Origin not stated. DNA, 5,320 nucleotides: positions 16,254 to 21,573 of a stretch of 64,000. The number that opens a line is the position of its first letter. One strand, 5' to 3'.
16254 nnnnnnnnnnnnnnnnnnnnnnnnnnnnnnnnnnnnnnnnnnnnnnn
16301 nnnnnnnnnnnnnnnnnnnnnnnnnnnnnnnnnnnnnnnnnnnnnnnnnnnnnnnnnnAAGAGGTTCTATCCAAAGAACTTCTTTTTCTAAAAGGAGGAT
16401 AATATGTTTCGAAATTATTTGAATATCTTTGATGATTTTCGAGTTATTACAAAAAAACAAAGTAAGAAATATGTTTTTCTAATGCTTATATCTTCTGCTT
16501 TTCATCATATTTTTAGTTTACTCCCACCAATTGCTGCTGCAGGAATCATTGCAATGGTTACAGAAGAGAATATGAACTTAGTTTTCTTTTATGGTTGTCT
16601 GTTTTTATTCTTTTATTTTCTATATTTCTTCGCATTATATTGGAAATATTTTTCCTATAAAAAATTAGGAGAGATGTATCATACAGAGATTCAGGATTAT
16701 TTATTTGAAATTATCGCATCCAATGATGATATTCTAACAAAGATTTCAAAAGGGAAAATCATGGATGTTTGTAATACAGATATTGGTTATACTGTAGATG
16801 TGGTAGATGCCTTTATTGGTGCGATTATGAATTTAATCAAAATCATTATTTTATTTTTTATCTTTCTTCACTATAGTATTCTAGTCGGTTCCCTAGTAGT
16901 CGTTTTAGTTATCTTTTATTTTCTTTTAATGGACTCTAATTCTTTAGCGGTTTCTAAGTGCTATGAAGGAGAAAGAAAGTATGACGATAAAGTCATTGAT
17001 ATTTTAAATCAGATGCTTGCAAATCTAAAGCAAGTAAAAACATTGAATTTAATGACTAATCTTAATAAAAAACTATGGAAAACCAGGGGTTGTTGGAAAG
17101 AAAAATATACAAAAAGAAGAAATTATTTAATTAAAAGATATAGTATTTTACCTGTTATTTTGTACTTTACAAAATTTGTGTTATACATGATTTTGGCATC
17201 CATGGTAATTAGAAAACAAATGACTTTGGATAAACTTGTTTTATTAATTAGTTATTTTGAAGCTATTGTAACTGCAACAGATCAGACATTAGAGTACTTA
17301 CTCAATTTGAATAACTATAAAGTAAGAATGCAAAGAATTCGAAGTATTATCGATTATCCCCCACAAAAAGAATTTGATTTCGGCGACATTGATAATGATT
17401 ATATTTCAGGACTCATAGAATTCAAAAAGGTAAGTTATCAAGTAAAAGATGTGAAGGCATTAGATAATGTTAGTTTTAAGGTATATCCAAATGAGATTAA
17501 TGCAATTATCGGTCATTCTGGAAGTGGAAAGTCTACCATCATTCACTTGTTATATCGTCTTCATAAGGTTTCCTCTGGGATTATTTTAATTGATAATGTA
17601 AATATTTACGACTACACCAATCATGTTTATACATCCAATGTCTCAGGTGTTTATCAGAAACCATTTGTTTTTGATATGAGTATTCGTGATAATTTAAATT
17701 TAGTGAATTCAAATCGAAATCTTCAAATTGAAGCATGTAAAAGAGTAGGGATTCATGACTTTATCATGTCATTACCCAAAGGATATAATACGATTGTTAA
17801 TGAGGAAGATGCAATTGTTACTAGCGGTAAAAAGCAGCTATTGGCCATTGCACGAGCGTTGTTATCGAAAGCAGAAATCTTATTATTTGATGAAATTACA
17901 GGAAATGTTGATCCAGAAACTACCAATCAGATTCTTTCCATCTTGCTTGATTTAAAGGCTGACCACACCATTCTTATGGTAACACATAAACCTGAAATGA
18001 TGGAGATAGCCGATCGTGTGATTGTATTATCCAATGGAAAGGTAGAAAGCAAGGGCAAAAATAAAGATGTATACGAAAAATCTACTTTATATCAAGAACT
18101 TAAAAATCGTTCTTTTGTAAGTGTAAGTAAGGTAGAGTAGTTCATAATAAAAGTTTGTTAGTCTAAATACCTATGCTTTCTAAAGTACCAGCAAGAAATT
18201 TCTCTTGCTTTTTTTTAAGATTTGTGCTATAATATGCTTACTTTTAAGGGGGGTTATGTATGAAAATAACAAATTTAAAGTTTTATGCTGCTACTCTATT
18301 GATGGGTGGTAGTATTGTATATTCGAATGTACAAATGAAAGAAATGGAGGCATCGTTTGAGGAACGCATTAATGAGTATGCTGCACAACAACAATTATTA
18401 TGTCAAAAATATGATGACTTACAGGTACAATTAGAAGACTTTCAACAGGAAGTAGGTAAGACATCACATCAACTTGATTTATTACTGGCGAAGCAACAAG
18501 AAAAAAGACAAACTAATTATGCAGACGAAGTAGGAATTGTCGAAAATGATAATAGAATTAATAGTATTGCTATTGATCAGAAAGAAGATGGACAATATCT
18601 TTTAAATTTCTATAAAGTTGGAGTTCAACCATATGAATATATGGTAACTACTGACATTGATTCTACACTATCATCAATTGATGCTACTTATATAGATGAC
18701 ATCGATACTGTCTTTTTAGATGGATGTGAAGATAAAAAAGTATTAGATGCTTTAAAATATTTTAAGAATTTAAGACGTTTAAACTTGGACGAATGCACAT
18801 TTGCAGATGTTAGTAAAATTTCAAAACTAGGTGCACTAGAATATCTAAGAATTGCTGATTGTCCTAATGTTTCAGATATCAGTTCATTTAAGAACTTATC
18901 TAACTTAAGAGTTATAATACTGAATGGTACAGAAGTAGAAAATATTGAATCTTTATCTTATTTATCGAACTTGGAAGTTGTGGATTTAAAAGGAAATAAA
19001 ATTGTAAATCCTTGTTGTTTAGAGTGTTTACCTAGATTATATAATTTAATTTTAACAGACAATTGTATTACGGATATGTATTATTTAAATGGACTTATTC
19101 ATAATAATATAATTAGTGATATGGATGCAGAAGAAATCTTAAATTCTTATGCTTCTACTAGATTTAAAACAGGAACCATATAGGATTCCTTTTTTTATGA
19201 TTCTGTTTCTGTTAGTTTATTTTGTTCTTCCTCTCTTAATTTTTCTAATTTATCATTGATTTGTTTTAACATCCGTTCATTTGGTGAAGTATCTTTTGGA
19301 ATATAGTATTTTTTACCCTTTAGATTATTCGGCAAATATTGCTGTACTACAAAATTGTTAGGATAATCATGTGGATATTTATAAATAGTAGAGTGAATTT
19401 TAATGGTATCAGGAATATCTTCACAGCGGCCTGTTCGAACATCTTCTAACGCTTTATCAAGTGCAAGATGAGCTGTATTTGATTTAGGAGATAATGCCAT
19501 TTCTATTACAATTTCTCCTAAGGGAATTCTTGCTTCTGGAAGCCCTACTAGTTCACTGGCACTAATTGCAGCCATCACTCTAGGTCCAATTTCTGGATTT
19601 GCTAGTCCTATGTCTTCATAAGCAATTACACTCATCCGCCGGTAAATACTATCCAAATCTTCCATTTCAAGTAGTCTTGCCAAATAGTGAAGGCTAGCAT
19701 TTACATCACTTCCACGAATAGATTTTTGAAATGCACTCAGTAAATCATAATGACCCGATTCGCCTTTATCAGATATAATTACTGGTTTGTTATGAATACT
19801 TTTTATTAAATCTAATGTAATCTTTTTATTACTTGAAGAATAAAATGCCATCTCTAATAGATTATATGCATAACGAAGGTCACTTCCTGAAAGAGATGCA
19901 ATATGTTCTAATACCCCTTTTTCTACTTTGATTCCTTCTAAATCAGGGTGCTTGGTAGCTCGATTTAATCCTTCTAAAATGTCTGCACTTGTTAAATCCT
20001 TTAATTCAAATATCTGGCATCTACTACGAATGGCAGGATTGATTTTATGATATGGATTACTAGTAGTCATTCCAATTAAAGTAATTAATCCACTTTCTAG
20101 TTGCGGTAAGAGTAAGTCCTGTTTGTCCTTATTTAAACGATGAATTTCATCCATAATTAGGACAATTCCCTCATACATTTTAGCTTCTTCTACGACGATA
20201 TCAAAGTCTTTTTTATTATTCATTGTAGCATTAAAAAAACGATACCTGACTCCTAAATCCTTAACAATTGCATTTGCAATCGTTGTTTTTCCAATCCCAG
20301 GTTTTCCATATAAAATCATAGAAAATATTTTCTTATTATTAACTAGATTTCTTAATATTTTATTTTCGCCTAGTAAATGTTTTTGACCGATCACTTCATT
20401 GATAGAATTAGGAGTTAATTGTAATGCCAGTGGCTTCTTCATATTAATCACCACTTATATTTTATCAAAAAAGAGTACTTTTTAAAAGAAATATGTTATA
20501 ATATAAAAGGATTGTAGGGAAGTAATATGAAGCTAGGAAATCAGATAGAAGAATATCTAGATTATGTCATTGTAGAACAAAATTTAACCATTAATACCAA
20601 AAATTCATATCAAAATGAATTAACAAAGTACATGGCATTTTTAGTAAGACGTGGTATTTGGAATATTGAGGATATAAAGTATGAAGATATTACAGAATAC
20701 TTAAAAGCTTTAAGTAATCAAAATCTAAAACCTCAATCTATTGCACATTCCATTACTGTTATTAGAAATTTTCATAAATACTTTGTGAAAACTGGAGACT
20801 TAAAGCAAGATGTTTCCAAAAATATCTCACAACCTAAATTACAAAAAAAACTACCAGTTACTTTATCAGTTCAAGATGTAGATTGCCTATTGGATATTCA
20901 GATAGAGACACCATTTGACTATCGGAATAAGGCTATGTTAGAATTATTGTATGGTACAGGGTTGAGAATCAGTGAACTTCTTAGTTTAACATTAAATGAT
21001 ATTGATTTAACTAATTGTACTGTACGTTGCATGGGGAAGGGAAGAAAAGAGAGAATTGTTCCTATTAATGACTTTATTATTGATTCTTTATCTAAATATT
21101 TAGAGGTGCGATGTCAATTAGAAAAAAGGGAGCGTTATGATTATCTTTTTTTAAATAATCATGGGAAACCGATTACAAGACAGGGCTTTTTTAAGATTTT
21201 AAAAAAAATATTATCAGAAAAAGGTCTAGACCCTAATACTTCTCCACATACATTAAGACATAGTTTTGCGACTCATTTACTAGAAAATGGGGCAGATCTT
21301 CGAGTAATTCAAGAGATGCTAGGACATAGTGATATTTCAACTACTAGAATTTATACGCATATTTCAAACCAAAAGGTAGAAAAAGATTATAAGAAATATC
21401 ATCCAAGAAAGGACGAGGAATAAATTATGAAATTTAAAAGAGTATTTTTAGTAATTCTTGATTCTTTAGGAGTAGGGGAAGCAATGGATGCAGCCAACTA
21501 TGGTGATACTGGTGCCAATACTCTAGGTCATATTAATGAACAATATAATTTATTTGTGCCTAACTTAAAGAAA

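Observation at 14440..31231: Perfect 8.4-kb tandem duplication carrying xerD, rarA, deoB, an ABC exporter, an LRR protein, GNAT and a hypothetical gene, with a 3-bp microhomology junction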

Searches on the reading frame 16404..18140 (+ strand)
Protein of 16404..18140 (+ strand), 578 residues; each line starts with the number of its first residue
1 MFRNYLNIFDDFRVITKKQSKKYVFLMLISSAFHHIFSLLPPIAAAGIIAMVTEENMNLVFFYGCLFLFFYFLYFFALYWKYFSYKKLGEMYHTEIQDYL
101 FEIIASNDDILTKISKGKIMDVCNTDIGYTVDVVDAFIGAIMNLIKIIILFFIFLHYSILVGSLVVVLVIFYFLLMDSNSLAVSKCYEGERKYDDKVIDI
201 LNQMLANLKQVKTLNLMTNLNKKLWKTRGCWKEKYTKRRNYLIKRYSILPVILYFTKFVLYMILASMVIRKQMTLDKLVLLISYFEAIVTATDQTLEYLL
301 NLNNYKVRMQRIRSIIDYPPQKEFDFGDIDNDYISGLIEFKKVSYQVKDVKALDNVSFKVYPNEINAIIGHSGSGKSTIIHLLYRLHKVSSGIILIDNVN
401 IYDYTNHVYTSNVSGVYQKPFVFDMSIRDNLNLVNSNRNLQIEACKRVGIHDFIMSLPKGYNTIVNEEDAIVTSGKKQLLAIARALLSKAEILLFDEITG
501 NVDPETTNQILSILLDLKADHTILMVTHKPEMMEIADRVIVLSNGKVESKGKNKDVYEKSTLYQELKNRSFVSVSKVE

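Call 9: search_protein_families(library=pfam, proteins=[window:16404-18140:+])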
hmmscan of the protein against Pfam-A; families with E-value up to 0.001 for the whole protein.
window:16404-18140:+ (578 aa): 5 families
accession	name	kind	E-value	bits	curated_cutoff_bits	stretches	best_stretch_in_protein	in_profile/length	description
PF00005.33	ABC_tran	-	2.4e-24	86.9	25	1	353-499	1-136/137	ABC transporter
PF13304.12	AAA_21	-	2e-11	45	27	1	425-533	201-303/304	AAA domain, putative AbiEii toxin, Type IV TA system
PF00664.28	ABC_membrane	-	1.2e-09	38.7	28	1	24-290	1-272/274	ABC transporter transmembrane region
PF02463.25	SMC_N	-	3.7e-08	33.5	40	0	475-543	140-212/220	RecF/RecN/SMC N terminal domain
PF13555.12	AAA_29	-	0.00059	20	27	0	351-380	10-39/61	P-loop containing region of AAA domain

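Call 31: search_protein_families(library=ncbifam, proteins=[window:16404-18140:+], max_evalue=0.00001)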
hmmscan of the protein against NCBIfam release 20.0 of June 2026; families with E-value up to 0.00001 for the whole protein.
window:16404-18140:+ (578 aa): 177 families (the best 25 are shown)
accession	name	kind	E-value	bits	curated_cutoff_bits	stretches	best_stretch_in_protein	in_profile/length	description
TIGR03375.1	type_I_sec_LssB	subfamily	2.9e-60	204.4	693.1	1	142-560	274-692/696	type I secretion system permease/ATPase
TIGR02203.1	MsbA_lipidA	equivalog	7.1e-57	193.2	602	1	117-571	112-570/572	lipid A export permease/ATP-binding protein MsbA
NF010178.0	PRK13657.1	equivalog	2e-55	188.3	733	1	141-574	138-574/588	glucan ABC transporter ATP-binding protein/ permease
TIGR02204.1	MsbA_rel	hypoth_equivalog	2.9e-54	184.7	780.4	1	42-568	38-573/576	ABC transporter, permease/ATP-binding protein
TIGR01846.1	type_I_sec_HlyB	subfamily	6.7e-54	183.3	725.55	1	140-568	259-690/694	type I secretion system permease/ATPase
TIGR00958.1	3a01208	subfamily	1.2e-53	182.5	874.6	1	219-566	365-710/711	antigen peptide transporter 2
NF008364.0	PRK11160.1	equivalog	2.9e-53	181.3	630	1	131-569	135-574/575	heme ABC transporter ATP-binding protein/permease CydC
TIGR03796.1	NHLM_micro_ABC1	equivalog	7.5e-53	179.8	853.3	1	135-566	269-708/710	NHLP family bacteriocin export ABC transporter peptidase/permease/ATPase subunit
TIGR02857.1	CydD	equivalog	3.9e-50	171.3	435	1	323-542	308-529/529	thiol reductant ABC exporter subunit CydD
NF008381.0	PRK11176.1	equivalog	1.7e-48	165.4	867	1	135-570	141-579/582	lipid A ABC transporter ATP-binding protein/permease MsbA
NF052233.1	CphA_assoc_ABC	equivalog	5.5e-47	160.6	880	1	259-567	430-740/766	cyanophycin metabolism-associated ABC transporter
TIGR01842.1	type_I_sec_PrtD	subfamily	1.7e-45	155.6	510.15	1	19-558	3-542/544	type I secretion system permease/ATPase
TIGR03797.1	NHLM_micro_ABC2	equivalog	2.2e-45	155.3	709.4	1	131-569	251-684/686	NHLP bacteriocin export ABC transporter permease/ATPase subunit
NF008055.0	PRK10789.1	equivalog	3.4e-44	151.3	845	1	265-566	264-567/590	SmdA family multidrug ABC transporter permease/ATP-binding protein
TIGR02868.1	CydC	equivalog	4.1e-44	151.1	329.05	1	100-530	92-530/530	thiol reductant ABC exporter subunit CydC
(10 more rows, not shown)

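Call 47: search_protein_families(library=padloc, proteins=[window:16404-18140:+], max_evalue=0.001)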
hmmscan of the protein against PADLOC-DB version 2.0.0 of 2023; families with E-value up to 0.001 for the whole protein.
window:16404-18140:+ (578 aa): 10 families
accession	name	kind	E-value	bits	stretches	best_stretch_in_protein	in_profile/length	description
PDLC04135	mad3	-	3.2e-29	100.6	2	475-553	267-350/374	mads_3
PDLC02980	AriA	-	1.1e-10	39.9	1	423-533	199-303/304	-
PDLC04541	PDC-M25A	-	1.9e-10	38.4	1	465-532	244-309/380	-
PDLC04213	HEC-02A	-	2.5e-08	31.8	1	346-410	7-65/337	-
PDLC02335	AbiLi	-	2.7e-07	28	1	363-542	76-243/326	AbiLi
PDLC04164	AriA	-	7.4e-07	27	0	346-390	10-54/253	-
PDLC00305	PtuA1|PtuA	-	3.5e-06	24.6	0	492-544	247-301/392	AAA ATPase domain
PDLC00284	PtuA1|PtuA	-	5.6e-05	20.1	1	344-449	64-178/545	AAA ATPase domain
PDLC04140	mad8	-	0.00024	18.8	1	351-426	15-98/314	mads_8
PDLC02979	AriA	-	0.00038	18.4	1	353-391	14-51/373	-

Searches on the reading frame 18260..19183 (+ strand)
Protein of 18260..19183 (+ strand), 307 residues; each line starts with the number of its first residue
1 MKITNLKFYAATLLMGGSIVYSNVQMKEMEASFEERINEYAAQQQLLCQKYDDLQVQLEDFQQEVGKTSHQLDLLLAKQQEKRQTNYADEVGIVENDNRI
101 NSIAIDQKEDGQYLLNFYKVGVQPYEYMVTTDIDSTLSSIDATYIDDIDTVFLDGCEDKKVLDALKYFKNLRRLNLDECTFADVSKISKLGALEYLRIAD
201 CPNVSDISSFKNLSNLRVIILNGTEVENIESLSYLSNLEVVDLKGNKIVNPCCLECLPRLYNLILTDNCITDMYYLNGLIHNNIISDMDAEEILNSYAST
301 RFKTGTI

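Call 9: search_protein_families(library=pfam, proteins=[window:18260-19183:+])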
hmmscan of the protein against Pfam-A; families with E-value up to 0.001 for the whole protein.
window:18260-19183:+ (307 aa): 5 families
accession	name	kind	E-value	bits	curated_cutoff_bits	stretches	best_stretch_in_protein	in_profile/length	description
PF12799.13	LRR_4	-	1.7e-08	34.9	27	2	215-248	2-36/44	Leucine Rich repeats (2 copies)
PF13855.12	LRR_8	-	7e-07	29.4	27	1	208-248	19-61/61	Leucine rich repeat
PF25019.1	LRR_R13L1-DRL21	-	9.7e-07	29.2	27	1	157-222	57-125/127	R13L1/DRL21 LRRs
PF23598.1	LRR_14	-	0.00011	21.6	40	1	161-249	14-106/353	Leucine-rich repeat region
PF23247.1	LRR_RPS2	-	0.00023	21.6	27.9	1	165-244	24-106/160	Plant disease resistance protein RPS2-like, leucine-rich repeats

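Call 31: search_protein_families(library=ncbifam, proteins=[window:18260-19183:+], max_evalue=0.00001)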
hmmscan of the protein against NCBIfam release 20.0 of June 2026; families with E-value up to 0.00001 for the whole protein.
window:18260-19183:+ (307 aa): 3 families
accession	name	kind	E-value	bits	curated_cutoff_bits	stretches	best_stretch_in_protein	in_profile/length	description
NF033189.1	internalin_A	exception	1.8e-12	46.4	1600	1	162-280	199-316/799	class 1 internalin InlA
NF033188.1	internalin_H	exception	2.3e-10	39.7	1050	1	164-287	159-283/548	InlH/InlC2 family class 1 internalin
NF033190.2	inl_like_NEAT_1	exception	1.5e-08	33.4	1275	1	167-280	261-373/754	NEAT domain-containing leucine-rich repeat protein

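Call 47: search_protein_families(library=padloc, proteins=[window:18260-19183:+], max_evalue=0.001)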
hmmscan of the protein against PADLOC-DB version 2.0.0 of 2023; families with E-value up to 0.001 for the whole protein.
window:18260-19183:+ (307 aa): 0 families

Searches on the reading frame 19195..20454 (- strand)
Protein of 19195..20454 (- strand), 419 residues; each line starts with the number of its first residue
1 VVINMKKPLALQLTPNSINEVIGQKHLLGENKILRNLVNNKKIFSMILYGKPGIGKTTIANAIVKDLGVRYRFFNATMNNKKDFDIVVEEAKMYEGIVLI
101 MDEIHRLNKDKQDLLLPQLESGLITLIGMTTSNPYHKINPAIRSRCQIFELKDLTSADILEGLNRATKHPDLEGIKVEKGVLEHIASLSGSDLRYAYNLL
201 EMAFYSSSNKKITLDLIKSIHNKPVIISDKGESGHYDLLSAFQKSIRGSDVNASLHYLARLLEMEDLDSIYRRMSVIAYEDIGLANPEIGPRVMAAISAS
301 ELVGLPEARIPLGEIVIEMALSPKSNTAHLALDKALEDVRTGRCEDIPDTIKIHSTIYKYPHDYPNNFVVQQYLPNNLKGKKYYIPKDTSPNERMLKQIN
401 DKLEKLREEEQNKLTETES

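Call 9: search_protein_families(library=pfam, proteins=[window:19195-20454:-])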
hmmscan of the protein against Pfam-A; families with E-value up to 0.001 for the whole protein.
window:19195-20454:- (419 aa): 16 families
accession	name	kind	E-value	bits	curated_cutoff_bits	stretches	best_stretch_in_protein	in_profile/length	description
PF12002.13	MgsA_C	-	4.8e-48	163.6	27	1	248-399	1-163/167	MgsA AAA+ ATPase C terminal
PF16193.11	AAA_assoc_2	-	5.8e-19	68.6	34.3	1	174-247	4-81/81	AAA C-terminal domain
PF00004.35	AAA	-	2e-15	57.8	21.2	1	46-150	1-127/131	ATPase family associated with various cellular activities (AAA)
PF05496.18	RuvB_N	-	1.5e-14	54.5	27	1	13-126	1-115/159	Holliday junction DNA helicase RuvB P-loop domain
PF13177.12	DNA_pol3_delta2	-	5.3e-05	23.7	27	0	98-154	104-160/161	DNA polymerase III, delta subunit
PF07728.20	AAA_5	-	5.4e-05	23.7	22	0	46-122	2-93/139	AAA domain (dynein-related subfamily)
PF00931.28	NB-ARC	-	5.8e-05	22.9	23.5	1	31-73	6-48/248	NB-ARC domain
PF06068.19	TIP49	-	7.2e-05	22.6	23.8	1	19-74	24-81/347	TIP49 P-loop domain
PF21960.2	RCF1-5-like_lid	-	0.00019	21.7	27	1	173-202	10-40/43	RCF1/5-like, AAA+ ATPase lid domain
PF20720.3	nSTAND3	-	0.00019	21.6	27.2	1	46-92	20-65/155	Novel STAND NTPase 3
PF13191.12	AAA_16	-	0.00021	22.3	32.6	0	45-70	26-51/167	AAA ATPase domain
PF00910.28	RNA_helicase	-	0.00023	22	21.5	1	47-135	2-80/105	RNA helicase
PF00158.32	Sigma54_activat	-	0.00031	20.9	20.2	0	95-133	93-131/168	Sigma-54 interaction domain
PF13173.12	AAA_14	-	0.00038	20.9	27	1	46-109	5-76/129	AAA domain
PF13401.12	AAA_22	-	0.00043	21.1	27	0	46-70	8-35/130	AAA domain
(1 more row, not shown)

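Call 31: search_protein_families(library=ncbifam, proteins=[window:19195-20454:-], max_evalue=0.00001)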
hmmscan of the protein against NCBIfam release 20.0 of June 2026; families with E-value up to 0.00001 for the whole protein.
window:19195-20454:- (419 aa): 53 families (the best 25 are shown)
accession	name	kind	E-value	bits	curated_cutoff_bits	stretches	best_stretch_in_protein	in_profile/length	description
NF009881.0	PRK13341.1-2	equivalog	1.2e-85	288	651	1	4-418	13-446/736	AAA family ATPase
NF009883.0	PRK13341.1-4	equivalog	1.7e-76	257.7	668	1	6-390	18-425/729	AAA family ATPase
NF009880.0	PRK13341.1-1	equivalog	1.5e-69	234.9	891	1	6-400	5-403/599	AAA family ATPase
NF009882.0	PRK13341.1-3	equivalog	1.3e-65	221.9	1197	1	3-401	14-435/734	AAA family ATPase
NF011289.0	PRK14700.1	equivalog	2.9e-42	144.9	570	1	116-405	1-296/300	recombination factor protein RarA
TIGR02397.1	dnaX_nterm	equivalog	1.2e-23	83.9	250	1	98-220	120-238/355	DNA polymerase III subunit gamma/tau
NF004549.0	PRK05896.1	equivalog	1.2e-20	73.8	578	1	96-221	120-241/642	DNA polymerase III subunits gamma and tau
NF001679.0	PRK00440.1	equivalog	2.2e-20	73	303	1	14-220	13-223/322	replication factor C small subunit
NF011514.0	PRK14953.1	equivalog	1.6e-18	66.9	536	1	98-220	122-240/488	DNA polymerase III subunits gamma and tau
NF011523.0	PRK14962.1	equivalog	2.2e-17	63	576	1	98-218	120-236/474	DNA polymerase III subunits gamma and tau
NF003229.0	PRK04195.1-5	equivalog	6.2e-17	61.4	280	1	12-219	10-225/413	replication factor C large subunit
NF000868.0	PRK00080.1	equivalog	3.7e-16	58.9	282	1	10-125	16-132/330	Holliday junction branch migration DNA helicase RuvB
NF011512.0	PRK14950.1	equivalog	7.3e-16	58.4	593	1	98-219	123-240/585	DNA polymerase III subunits gamma and tau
NF005173.0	PRK06647.1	equivalog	1.5e-15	57.1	623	1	98-219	122-239/568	DNA polymerase III subunits gamma and tau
NF011525.0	PRK14964.1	equivalog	1.8e-15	56.7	554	1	98-220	119-237/493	DNA polymerase III subunits gamma and tau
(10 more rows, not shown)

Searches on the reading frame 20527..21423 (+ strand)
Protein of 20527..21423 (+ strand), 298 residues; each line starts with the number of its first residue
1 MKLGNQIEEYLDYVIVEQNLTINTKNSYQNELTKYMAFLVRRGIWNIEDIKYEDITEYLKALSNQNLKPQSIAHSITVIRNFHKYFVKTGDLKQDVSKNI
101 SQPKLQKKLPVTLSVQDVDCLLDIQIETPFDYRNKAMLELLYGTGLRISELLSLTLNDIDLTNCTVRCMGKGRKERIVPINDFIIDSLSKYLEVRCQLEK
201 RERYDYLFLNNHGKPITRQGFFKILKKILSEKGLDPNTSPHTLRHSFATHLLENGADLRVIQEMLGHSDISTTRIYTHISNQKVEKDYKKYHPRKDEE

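Call 9: search_protein_families(library=pfam, proteins=[window:20527-21423:+])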
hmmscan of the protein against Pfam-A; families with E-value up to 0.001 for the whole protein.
window:20527-21423:+ (298 aa): 3 families
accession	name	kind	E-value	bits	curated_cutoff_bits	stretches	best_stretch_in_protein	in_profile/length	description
PF00589.27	Phage_integrase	-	9.1e-55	185.5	27.1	1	113-282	3-171/172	Phage integrase family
PF02899.23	Phage_int_SAM_1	-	8.7e-14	52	22.3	1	7-88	1-81/83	Phage integrase, N-terminal SAM-like domain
PF13495.12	Phage_int_SAM_4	-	5.9e-05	23.8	27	1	18-88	12-80/85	Phage integrase, N-terminal SAM-like domain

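Call 31: search_protein_families(library=ncbifam, proteins=[window:20527-21423:+], max_evalue=0.00001)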
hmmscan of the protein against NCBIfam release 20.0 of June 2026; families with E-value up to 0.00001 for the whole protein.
window:20527-21423:+ (298 aa): 13 families
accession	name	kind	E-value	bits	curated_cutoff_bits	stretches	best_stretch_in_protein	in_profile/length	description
NF001399.0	PRK00283.1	subfamily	5.9e-101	337.6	279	1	4-295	6-299/300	tyrosine recombinase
TIGR02225.1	recomb_XerD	equivalog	1.4e-100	336.4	329.6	1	8-294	1-289/290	site-specific tyrosine recombinase XerD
TIGR02224.1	recomb_XerC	equivalog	1.3e-92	310.4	335.15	1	8-295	1-293/295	tyrosine recombinase XerC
NF040815.2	recomb_XerA_Arch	equivalog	9.9e-66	222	220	1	9-288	2-263/263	site-specific tyrosine recombinase/integron integrase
NF002331.0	PRK01287.1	subfamily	1e-54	185.9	371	1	3-295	26-328/365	site-specific tyrosine recombinase XerC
TIGR02249.1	integrase_gron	subfamily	3.8e-46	157.9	265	2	219-283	240-304/315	integron integrase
NF003462.0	PRK05084.1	equivalog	2.3e-34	118.7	267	1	133-290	196-355/360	tyrosine recombinase XerS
NF011946.0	PRK15417.1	equivalog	1.2e-28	100.3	435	2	218-280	254-316/337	integron integrase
NF007370.0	PRK09870.1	subfamily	6e-23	81.5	221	1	113-279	13-179/200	tyrosine-type DNA invertase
NF007371.0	PRK09871.1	subfamily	1.1e-21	77.3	222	1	114-278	8-173/198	tyrosine-type DNA invertase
NF040693.1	recomb_GmtY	equivalog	9.5e-17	61.4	340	1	188-286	336-439/441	gamma-mobile-trio recombinase GmtY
NF002685.0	PRK02436.1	equivalog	1.3e-13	51.4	178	1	9-272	3-239/245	site-specific tyrosine recombinase XerD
NF041502.1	integrase_1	equivalog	6.9e-06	25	350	0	221-285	302-366/484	site-specific integrase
